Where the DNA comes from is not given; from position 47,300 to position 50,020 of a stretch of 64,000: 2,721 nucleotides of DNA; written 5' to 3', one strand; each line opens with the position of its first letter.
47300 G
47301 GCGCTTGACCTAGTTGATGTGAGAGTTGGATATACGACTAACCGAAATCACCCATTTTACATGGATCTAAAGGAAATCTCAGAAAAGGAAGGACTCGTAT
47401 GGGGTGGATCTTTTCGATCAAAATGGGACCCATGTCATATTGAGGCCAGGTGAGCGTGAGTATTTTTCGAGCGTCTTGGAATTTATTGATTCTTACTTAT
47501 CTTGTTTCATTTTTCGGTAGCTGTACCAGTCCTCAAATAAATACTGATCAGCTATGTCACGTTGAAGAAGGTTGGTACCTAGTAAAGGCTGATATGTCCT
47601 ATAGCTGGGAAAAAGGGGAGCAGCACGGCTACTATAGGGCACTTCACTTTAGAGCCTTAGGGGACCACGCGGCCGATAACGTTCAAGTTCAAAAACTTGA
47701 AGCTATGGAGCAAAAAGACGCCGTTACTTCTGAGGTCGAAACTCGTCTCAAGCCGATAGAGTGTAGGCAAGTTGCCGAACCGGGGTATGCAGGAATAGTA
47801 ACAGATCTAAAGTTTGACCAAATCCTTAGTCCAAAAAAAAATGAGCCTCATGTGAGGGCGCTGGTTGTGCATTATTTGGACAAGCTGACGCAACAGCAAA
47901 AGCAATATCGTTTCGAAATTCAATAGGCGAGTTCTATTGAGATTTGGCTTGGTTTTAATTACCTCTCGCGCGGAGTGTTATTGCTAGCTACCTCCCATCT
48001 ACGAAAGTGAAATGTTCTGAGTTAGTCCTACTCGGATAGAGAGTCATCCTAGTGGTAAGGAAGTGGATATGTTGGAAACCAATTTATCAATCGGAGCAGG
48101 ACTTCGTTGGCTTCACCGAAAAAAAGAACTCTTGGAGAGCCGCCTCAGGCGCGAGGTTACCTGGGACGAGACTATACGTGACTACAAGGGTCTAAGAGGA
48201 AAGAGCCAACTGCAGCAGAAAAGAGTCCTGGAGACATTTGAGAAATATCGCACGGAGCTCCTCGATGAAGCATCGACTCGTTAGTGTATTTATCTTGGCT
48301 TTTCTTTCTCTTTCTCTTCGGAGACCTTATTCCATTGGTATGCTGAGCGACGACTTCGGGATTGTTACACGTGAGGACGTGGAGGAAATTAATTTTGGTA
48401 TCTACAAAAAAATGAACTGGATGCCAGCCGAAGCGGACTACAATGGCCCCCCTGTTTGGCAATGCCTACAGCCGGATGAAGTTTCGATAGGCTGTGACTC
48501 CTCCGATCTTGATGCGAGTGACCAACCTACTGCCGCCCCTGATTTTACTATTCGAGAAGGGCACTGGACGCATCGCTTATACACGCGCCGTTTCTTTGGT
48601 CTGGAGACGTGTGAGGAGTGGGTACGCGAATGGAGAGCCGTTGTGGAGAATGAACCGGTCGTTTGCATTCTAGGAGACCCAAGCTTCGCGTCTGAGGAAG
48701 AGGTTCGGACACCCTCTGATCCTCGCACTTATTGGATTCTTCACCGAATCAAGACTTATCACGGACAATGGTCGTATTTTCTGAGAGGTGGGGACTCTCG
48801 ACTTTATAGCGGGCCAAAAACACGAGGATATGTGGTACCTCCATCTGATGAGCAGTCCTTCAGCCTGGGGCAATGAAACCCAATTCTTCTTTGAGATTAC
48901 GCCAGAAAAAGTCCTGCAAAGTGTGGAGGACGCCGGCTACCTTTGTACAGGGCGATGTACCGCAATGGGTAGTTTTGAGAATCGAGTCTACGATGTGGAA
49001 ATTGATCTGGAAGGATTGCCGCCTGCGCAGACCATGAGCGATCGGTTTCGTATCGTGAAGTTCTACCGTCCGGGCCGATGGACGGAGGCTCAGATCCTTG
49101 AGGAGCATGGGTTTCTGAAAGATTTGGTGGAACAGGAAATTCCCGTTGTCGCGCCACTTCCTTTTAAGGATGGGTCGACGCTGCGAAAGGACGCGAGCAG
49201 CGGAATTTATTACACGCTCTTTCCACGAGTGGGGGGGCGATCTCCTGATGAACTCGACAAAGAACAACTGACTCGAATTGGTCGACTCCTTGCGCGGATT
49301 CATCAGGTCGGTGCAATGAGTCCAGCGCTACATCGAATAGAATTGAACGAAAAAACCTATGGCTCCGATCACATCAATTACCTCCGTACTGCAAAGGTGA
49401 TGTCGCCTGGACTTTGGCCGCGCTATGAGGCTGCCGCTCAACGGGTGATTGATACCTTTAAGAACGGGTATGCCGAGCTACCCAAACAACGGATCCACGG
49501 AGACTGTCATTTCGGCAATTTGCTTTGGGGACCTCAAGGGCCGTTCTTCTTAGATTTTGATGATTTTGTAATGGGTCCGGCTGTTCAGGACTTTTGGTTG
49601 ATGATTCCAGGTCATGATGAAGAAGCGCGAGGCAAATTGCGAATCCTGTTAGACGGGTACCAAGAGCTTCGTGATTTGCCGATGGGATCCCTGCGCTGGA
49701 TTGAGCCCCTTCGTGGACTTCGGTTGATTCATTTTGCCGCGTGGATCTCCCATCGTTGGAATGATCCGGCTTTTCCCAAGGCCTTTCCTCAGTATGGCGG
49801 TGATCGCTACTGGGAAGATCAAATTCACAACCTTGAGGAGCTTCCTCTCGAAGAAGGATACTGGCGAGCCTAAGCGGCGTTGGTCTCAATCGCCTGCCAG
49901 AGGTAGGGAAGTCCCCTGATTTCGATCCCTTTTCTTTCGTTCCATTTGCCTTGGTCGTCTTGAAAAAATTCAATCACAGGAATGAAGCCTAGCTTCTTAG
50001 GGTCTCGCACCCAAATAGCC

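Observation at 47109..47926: Phage-endolysin-like M15 zinc peptidase lacking a signal peptide, translationally coupled to a lipoprotein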

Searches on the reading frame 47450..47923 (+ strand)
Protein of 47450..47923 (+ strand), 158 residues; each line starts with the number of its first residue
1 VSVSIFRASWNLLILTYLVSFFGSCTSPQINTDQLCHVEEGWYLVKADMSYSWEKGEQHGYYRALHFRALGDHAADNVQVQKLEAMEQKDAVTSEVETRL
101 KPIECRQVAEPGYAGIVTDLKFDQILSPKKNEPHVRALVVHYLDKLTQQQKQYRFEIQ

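Call 3: search_protein_families(library=pfam, proteins=[window:47450-47923:+], max_evalue=0.1)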
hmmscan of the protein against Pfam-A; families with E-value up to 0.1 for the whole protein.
window:47450-47923:+ (158 aa): 0 families

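Call 4: search_protein_families(library=ncbifam, proteins=[window:47450-47923:+], max_evalue=0.1)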
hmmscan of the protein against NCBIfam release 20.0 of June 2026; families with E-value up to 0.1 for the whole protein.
window:47450-47923:+ (158 aa): 0 families

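Call 16: list_cluster_members(proteins=[P0001, window:47450-47923:+, window:38444-41305:+])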
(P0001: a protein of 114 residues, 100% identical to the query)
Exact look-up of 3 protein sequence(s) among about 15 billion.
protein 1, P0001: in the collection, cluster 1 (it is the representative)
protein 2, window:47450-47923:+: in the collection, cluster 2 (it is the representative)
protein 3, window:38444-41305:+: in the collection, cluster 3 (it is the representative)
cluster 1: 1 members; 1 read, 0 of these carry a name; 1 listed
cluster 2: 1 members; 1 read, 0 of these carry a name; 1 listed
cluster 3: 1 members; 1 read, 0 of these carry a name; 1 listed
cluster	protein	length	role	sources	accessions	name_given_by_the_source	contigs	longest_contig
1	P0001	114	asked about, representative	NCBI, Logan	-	-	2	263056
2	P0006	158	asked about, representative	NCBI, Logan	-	-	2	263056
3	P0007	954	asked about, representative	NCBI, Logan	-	-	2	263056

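Call 18: search_protein_families(library=phrogs, proteins=[window:47450-47923:+], max_evalue=0.01)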
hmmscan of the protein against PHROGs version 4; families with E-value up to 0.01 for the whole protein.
window:47450-47923:+ (158 aa): 0 families

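Call 36: find_homologous_proteins(query=A1, max_evalue=0.01)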
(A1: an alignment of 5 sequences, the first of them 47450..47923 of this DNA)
Query A1 (5 sequences) (158 aa, profile of the alignment): 12 proteins with E <= 0.01 among 1009 candidates.
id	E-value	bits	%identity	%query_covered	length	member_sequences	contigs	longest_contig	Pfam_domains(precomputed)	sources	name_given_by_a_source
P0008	4.2e-82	292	28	46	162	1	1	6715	-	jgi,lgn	jgi:hypothetical protein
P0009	2.0e-65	237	25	75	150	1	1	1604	-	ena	-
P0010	2.3e-59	218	28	46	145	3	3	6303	-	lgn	-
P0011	2.5e-54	201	26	70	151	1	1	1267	-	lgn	-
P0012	1.1e-53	199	32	46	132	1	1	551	-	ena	-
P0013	1.3e-53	199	29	46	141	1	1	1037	-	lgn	-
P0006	4.8e-53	197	100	100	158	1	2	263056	-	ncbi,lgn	-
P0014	5.1e-53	197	28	47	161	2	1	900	-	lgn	-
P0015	2.0e-49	185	34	46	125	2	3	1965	-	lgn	-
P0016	4.1e-47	178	28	47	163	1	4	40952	-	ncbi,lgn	ncbi:MAG: hypothetical protein WAO55_03860 [Candidatus Manganitrophaceae bacterium]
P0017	1.2e-28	118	41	48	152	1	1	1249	-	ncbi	ncbi:MAG: hypothetical protein ACREQV_01415 [Candidatus Binatia bacterium]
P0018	3.9e-21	93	34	48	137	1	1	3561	-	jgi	jgi:hypothetical protein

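Call 38: find_encoding_contigs(protein=P0016, flank=10000, max_places=4)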
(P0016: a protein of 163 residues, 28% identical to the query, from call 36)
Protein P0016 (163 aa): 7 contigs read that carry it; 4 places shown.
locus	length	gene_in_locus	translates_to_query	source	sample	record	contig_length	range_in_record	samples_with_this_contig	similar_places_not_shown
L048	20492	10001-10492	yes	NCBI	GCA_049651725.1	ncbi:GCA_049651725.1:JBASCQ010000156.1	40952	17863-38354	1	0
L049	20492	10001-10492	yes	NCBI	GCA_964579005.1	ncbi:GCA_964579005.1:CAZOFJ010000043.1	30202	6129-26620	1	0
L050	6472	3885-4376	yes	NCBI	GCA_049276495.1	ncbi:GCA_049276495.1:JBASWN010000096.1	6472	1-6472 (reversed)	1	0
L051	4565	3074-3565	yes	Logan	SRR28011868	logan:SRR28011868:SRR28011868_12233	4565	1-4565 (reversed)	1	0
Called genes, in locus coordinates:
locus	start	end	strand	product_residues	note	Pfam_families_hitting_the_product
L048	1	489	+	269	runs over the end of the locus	PF09850:DotU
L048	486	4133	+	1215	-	PF14331:IcmF-related_N, PF06761:IcmF-related, PF21070:IcmF_helical, PF06744:IcmF_C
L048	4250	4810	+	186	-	PF01872:RibD_C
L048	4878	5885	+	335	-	PF09867:TagF_N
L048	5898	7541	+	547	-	PF06812:ImpA_N, PF16989:T6SS_VasJ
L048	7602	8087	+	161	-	PF05591:T6SS_VipA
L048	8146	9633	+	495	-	PF05943:VipB, PF18945:VipB_2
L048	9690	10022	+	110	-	PF13539:Peptidase_M15_4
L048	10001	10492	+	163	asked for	-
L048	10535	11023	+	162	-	PF05638:T6SS_HCP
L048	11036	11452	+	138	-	PF04965:GPW_gp25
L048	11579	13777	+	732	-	PF05954:Phage_GPD, PF04717:Phage_base_V, PF22178:Gp5_trimer_C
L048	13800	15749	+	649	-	-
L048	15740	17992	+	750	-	PF09937:DUF2169, PF13576:Pentapeptide_3 (faint), PF00805:Pentapeptide, PF13599:Pentapeptide_4 (weak), PF00805:Pentapeptide, PF13599:Pentapeptide_4 (weak), PF00805:Pentapeptide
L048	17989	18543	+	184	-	PF12059:DUF3540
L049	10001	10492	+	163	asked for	-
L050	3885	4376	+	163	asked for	-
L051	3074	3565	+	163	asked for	-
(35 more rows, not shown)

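Call 53: find_related_loci(query=A5, collection=metagenome_contigs, flank=10000)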
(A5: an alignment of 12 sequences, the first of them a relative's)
Query A5 (161 aa) in metagenome_contigs; peptide patterns used: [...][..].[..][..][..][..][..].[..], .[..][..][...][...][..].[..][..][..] (x = any residue, [..] = any of these).
108 stretches matched a pattern; 3 encode a relative of the query (tblastn E <= 1e-3); 3 distinct loci.
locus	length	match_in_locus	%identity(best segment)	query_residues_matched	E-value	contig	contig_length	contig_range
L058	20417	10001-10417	42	17-161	5e-33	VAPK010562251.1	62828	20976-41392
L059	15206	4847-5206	43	36-161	1e-29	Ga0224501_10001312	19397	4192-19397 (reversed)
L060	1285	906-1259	38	25-149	3e-26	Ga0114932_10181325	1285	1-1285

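Call 72: search_protein_families(library=pfam, proteins=[L059:3074-3433:-, L059:2577-3071:-], max_evalue=0.01)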
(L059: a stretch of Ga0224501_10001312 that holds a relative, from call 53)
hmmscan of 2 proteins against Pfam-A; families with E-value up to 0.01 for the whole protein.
L059:3074-3433:- (119 aa): 1 family
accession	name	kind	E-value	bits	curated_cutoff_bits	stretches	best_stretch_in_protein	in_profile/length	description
PF10908.13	Tlde1_dom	-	7.6e-14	52.6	30.1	1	19-110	3-107/120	Tlde1 domain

L059:2577-3071:- (164 aa): 0 families

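Call 79: search_solved_structures(query=A5, max_evalue=10)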
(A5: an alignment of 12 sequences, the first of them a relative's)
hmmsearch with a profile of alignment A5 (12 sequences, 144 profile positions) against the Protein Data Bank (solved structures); distinct sequences matched with E-value up to 10: 4.
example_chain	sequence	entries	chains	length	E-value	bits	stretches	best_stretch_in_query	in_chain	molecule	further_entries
3mfb_A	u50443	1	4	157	0.28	14.1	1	29-71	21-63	Uncharacterized protein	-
9i59_A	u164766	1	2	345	1.4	11.9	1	13-65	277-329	Envelopment polyprotein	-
5y0w_A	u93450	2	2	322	1.6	11.7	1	13-54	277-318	NSmGnGc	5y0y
9v6n_A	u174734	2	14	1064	2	11.4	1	13-78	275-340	Envelopment polyprotein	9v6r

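Call 88: search_dna_similar(query=P0014, collection=plasmids, mode=protein, max_evalue=0.01, max_rows=10)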
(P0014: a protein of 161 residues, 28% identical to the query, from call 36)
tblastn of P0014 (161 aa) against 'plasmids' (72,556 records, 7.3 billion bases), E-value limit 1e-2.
No match.

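Call 92: search_protein_families(library=padloc, proteins=[window:47450-47923:+], max_evalue=0.01)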
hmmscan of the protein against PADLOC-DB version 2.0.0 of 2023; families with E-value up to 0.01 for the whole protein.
window:47450-47923:+ (158 aa): 0 families

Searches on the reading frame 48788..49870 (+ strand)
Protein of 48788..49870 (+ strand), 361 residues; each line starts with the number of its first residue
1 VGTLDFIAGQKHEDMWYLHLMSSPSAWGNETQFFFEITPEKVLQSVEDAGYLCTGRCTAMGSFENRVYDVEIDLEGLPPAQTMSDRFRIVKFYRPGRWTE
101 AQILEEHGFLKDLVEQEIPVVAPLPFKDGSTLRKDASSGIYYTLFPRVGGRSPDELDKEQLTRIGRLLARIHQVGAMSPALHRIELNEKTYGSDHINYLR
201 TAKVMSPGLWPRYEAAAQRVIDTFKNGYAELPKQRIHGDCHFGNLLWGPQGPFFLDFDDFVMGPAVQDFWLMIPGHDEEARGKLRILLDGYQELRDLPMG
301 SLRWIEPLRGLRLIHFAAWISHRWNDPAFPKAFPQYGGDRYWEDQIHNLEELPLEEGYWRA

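Call 3: search_protein_families(library=pfam, proteins=[window:48788-49870:+], max_evalue=0.1)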
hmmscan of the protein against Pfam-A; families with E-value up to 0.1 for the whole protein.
window:48788-49870:+ (361 aa): 1 family
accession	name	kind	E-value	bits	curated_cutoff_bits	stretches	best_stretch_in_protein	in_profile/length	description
PF01636.29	APH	-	4.3e-30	105.7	23.2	1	86-293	21-235/239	Phosphotransferase enzyme family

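Call 4: search_protein_families(library=ncbifam, proteins=[window:48788-49870:+], max_evalue=0.1)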
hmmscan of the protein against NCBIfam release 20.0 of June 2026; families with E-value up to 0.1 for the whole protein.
window:48788-49870:+ (361 aa): 5 families
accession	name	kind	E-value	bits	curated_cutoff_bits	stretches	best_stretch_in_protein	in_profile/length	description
NF008738.0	PRK11768.1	equivalog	1.3e-110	369.9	194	1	30-351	5-314/327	serine/threonine protein kinase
NF003558.0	PRK05231.1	equivalog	8.5e-10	38.1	271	1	100-297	58-258/322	homoserine kinase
TIGR02906.1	spore_CotS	subfamily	0.0044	16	172.7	0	216-273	164-228/314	CotS family spore coat protein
TIGR02172.1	Fb_sc_TIGR02172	paralog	0.038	13.8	228.2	1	177-269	103-189/226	TIGR02172 family protein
NF033842.1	small_MgtS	equivalog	0.053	13.6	35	1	317-326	22-31/31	protein MgtS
